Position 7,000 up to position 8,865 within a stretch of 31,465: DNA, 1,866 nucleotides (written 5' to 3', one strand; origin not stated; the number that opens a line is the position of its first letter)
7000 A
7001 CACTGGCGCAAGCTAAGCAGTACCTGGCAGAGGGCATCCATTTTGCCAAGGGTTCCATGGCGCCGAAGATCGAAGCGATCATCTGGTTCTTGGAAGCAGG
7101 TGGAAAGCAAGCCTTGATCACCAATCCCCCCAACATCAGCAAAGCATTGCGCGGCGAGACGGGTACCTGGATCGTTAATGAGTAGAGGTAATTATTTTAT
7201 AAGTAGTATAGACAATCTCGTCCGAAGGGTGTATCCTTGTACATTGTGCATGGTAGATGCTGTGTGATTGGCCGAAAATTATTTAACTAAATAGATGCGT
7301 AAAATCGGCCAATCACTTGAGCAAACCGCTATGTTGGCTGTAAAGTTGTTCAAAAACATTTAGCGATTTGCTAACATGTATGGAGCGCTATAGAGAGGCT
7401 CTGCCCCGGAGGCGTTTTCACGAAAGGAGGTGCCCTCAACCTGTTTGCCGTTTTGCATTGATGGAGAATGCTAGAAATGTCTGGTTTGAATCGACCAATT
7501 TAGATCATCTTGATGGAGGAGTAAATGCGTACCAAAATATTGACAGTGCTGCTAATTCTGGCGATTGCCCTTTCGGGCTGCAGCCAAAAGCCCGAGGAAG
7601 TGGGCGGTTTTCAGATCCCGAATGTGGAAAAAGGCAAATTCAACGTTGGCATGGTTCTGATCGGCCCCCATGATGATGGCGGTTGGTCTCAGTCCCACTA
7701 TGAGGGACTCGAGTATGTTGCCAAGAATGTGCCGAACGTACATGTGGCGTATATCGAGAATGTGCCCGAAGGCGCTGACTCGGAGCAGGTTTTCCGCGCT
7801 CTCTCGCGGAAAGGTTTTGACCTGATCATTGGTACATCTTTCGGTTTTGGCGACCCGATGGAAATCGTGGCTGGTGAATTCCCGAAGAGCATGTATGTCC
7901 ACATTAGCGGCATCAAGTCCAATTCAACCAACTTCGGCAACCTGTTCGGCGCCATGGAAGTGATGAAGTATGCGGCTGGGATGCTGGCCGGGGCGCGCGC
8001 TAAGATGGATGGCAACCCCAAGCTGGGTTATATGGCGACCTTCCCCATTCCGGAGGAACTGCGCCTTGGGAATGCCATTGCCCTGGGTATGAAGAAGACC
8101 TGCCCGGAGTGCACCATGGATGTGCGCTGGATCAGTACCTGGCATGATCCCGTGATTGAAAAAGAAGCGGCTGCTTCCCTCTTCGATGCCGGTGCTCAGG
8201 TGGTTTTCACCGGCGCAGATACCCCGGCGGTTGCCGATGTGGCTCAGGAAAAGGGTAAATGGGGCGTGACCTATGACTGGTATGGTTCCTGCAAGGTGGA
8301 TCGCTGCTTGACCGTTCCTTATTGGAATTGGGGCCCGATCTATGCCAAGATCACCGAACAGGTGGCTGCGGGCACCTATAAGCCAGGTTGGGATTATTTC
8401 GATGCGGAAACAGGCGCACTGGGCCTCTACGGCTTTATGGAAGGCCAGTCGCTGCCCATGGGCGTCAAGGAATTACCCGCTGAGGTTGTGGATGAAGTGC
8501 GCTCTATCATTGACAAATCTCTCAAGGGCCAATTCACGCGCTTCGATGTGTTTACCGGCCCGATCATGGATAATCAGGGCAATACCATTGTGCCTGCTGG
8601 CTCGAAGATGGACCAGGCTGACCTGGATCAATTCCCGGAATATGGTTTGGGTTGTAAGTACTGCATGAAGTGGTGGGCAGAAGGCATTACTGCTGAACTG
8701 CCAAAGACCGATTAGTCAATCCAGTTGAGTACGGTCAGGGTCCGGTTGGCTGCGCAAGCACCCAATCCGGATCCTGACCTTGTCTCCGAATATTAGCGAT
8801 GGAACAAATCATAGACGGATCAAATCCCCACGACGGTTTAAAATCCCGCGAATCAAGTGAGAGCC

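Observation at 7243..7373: ~125-bp twin-hairpin element (copy 1) in the leader of the nucleoside ABC transporter operon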

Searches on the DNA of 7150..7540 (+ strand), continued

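Call 79: search_dna_similar(query=window:7243-7378:+, collection=phages, mode=distant, max_evalue=1, max_rows=10)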
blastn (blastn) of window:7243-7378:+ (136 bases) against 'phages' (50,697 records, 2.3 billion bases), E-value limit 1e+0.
No match.

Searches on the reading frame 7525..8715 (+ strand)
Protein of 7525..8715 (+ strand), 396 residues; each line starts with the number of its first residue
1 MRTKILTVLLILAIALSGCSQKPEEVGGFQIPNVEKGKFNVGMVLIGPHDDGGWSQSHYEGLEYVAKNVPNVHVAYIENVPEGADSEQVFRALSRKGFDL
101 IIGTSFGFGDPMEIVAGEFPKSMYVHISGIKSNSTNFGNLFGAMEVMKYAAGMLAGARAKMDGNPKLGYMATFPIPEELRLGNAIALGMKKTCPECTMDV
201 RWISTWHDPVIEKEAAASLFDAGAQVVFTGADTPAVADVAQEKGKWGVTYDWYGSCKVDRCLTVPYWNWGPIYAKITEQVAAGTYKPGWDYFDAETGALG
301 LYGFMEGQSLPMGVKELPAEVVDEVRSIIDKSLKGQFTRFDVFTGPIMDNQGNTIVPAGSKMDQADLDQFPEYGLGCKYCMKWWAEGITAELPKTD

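Call 11: find_encoding_contigs(protein=window:7525-8715:+, flank=10000, max_places=6)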
Protein window:7525-8715:+ (396 aa): 1 contig read that carries it; 1 place shown.
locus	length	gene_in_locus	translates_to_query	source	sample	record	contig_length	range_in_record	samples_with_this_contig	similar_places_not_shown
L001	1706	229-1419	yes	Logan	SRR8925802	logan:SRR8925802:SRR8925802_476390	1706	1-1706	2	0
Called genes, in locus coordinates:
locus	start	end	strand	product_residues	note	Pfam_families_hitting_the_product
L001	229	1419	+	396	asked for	PF02608:Bmp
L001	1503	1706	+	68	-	?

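Call 22: search_protein_families(library=pfam, proteins=[window:7525-8715:+])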
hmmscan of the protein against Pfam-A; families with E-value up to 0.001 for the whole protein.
window:7525-8715:+ (396 aa): 1 family
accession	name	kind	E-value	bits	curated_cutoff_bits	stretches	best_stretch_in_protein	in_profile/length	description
PF02608.20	Bmp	-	4.6e-37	128.1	24.1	1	40-329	3-291/301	ABC transporter substrate-binding protein PnrA-like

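Call 49: find_homologous_proteins(query=window:7525-8715:+, max_evalue=1e-40)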
Query window:7525-8715:+ (396 aa): 4435 proteins with E <= 1e-40 among 8000 candidates; the best 120 are listed.
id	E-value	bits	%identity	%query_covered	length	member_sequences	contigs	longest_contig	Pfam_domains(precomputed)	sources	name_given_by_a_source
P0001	2.4e-274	928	100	100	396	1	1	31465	PF02608.21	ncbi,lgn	-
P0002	4.2e-228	776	82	100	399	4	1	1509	PF02608.21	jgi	-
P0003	4.1e-226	769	81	99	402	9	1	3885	PF02608.21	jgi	jgi:basic membrane protein A and related proteins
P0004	1.6e-225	767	82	100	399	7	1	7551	PF02608.21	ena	-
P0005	1.7e-225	767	82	100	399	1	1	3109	PF02608.21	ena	-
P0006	1.7e-225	767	82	100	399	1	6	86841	PF02608.21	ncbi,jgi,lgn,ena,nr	ncbi:MAG TPA: BMP family ABC transporter substrate-binding protein [Anaerolineales bacterium]|nr:BMP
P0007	1.9e-225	767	81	99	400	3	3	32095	PF02608.21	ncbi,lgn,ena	-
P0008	2.3e-225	767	82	100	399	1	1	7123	PF02608.21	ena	-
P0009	2.8e-225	766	80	99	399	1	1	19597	PF02608.21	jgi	jgi:basic membrane protein A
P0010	3.2e-225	766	82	100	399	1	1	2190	PF02608.21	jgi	jgi:basic membrane protein A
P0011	4.3e-225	766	82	100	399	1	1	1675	PF02608.21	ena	-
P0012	5.5e-225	765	82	100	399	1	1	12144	PF02608.21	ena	-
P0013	5.5e-225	765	82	100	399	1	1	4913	PF02608.21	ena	-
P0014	8.0e-225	765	82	100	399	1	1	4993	PF02608.21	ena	-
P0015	1.3e-224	764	84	94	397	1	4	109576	PF02608.21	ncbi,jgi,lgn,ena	-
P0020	2.7e-224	763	81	99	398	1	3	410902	PF02608.21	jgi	jgi:basic membrane protein A and related proteins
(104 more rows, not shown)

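Call 50: find_encoding_contigs(protein=P0006, flank=10000, max_places=3)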
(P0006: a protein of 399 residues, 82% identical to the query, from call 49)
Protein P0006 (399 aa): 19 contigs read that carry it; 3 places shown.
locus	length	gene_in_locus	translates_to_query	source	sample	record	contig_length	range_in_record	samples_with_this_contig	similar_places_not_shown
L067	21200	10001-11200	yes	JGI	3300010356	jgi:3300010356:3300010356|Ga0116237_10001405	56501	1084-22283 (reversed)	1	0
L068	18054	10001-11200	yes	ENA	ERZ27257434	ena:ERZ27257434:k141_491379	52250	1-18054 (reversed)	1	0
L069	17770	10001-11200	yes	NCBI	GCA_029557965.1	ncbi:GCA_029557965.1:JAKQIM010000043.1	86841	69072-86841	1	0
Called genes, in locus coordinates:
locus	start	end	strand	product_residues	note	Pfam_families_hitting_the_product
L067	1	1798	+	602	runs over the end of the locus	PF01979:Amidohydro_1, PF07969:Amidohydro_3 (faint), PF13382:Adenine_deam_C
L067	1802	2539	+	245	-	PF00392:GntR, PF07702:UTRA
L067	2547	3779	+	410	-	PF01546:Peptidase_M20, PF07687:M20_dimer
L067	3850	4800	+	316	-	PF02729:OTCace_N, PF00185:OTCace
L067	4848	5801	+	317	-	PF00535:Glycos_transf_2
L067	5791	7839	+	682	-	-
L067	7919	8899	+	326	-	PF02729:OTCace_N, PF00185:OTCace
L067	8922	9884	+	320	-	PF00696:AA_kinase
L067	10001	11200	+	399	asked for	PF02608:Bmp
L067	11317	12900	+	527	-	PF00005:ABC_tran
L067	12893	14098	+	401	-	PF02653:BPD_transp_2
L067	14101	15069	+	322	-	PF02653:BPD_transp_2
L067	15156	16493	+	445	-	PF00291:PALP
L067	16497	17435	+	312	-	PF00535:Glycos_transf_2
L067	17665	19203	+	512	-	PF25023:TEN_YD-shell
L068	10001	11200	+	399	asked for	PF02608:Bmp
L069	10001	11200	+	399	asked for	PF02608:Bmp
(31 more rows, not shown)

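Call 51: find_encoding_contigs(protein=P0015, flank=10000, max_places=3)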
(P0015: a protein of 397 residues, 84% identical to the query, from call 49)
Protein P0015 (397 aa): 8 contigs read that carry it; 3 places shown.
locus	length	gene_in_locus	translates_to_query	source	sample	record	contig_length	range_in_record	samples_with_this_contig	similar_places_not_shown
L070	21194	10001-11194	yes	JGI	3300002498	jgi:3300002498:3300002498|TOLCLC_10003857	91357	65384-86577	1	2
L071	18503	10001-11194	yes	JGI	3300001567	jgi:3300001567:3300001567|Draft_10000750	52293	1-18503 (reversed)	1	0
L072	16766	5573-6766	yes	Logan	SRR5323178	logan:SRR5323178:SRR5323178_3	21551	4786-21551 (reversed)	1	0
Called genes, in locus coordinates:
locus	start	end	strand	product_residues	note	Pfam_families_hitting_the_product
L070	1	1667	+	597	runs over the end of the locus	PF07969:Amidohydro_3 (faint), PF01979:Amidohydro_1, PF13382:Adenine_deam_C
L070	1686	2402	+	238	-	PF00392:GntR, PF07702:UTRA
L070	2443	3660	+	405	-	PF01546:Peptidase_M20, PF07687:M20_dimer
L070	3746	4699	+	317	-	PF02729:OTCace_N, PF00185:OTCace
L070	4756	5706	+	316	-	PF00535:Glycos_transf_2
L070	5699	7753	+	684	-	-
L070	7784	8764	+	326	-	PF02729:OTCace_N, PF00185:OTCace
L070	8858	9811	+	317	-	PF00696:AA_kinase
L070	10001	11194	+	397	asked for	PF02608:Bmp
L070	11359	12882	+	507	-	PF00005:ABC_tran, PF13304:AAA_21 (faint), PF00005:ABC_tran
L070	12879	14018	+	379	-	PF02653:BPD_transp_2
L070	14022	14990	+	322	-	PF02653:BPD_transp_2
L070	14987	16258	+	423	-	PF00291:PALP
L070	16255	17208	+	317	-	PF00535:Glycos_transf_2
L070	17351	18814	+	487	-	PF00291:PALP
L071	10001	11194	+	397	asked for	PF02608:Bmp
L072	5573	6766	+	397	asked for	PF02608:Bmp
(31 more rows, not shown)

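Call 52: find_encoding_contigs(protein=P0020, flank=10000, max_places=3)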
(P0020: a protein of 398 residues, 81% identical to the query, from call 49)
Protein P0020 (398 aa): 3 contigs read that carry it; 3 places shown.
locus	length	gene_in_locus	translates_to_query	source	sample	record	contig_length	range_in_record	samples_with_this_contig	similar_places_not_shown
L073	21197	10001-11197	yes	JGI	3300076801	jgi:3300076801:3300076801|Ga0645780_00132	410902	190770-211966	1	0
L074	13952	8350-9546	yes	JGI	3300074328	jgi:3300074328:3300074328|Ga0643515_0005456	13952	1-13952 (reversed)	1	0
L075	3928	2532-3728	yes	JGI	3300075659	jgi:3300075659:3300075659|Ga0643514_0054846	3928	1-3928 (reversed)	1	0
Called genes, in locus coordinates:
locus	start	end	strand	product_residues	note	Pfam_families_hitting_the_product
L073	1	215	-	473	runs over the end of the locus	PF03062:MBOAT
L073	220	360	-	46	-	-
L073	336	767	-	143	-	-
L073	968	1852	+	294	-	PF00763:THF_DHG_CYH, PF02882:THF_DHG_CYH_C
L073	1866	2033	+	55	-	-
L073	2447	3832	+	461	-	PF01979:Amidohydro_1, PF07969:Amidohydro_3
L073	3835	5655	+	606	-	PF07969:Amidohydro_3 (faint), PF01979:Amidohydro_1, PF13382:Adenine_deam_C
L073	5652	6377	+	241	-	PF00392:GntR, PF07702:UTRA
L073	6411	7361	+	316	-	PF02729:OTCace_N, PF00185:OTCace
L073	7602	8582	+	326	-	PF02729:OTCace_N, PF00185:OTCace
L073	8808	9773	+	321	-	PF00696:AA_kinase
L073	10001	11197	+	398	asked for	PF02608:Bmp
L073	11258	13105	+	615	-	PF00005:ABC_tran, PF13304:AAA_21 (faint), PF00005:ABC_tran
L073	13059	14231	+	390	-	PF02653:BPD_transp_2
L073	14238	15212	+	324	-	PF02653:BPD_transp_2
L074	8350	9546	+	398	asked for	PF02608:Bmp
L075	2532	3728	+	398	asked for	PF02608:Bmp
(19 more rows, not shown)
